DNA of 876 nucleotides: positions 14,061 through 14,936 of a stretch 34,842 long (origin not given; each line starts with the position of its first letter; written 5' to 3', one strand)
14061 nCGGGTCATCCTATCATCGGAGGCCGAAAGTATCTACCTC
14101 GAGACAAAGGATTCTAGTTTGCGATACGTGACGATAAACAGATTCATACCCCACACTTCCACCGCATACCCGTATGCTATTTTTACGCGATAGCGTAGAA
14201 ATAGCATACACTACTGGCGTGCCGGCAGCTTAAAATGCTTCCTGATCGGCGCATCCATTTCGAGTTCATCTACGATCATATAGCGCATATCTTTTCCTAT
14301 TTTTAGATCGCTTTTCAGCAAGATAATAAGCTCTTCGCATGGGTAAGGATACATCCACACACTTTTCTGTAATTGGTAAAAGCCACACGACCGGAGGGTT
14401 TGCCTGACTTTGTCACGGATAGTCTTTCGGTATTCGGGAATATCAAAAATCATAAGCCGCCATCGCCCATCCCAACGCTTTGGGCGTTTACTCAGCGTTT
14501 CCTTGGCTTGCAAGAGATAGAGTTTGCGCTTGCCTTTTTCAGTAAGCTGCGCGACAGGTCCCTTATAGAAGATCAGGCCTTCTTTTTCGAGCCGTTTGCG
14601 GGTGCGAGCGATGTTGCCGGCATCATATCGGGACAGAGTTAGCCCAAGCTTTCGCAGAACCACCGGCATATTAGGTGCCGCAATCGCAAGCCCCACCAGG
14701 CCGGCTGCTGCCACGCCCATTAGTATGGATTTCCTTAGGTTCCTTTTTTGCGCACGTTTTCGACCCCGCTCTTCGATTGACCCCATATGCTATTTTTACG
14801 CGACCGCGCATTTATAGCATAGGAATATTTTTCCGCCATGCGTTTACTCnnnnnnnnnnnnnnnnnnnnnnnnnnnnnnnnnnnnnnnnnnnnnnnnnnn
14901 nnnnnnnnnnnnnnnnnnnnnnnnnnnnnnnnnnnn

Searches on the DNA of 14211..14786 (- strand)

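Call 29: search_rna_families(sources=[L001, L003, L004, L010, L016, L018, L020, L026, L030, L036, L037, L044, L046, L047, L054, L057], threshold=gathering)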
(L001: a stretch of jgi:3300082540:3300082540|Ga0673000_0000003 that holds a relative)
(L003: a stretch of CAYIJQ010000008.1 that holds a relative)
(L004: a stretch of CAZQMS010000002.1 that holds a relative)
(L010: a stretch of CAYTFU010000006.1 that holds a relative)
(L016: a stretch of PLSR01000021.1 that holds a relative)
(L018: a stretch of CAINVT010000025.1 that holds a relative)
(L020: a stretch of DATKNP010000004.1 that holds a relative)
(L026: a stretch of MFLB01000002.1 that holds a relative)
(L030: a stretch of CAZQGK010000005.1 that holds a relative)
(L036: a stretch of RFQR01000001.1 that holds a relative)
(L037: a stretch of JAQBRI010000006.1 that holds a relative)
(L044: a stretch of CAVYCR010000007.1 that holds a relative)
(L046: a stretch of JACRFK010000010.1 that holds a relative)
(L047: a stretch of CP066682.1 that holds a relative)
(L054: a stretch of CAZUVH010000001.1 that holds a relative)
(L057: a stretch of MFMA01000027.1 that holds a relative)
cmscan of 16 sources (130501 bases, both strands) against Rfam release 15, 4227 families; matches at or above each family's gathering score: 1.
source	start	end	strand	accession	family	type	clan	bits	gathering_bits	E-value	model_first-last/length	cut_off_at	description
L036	3588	3659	+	RF00005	tRNA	Gene; tRNA;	CL00001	58.1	29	1.2e-09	1-71/71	no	tRNA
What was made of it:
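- On Any Rfam 15 family: In 16 homologous loci the only hit is one tRNA (call 29).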
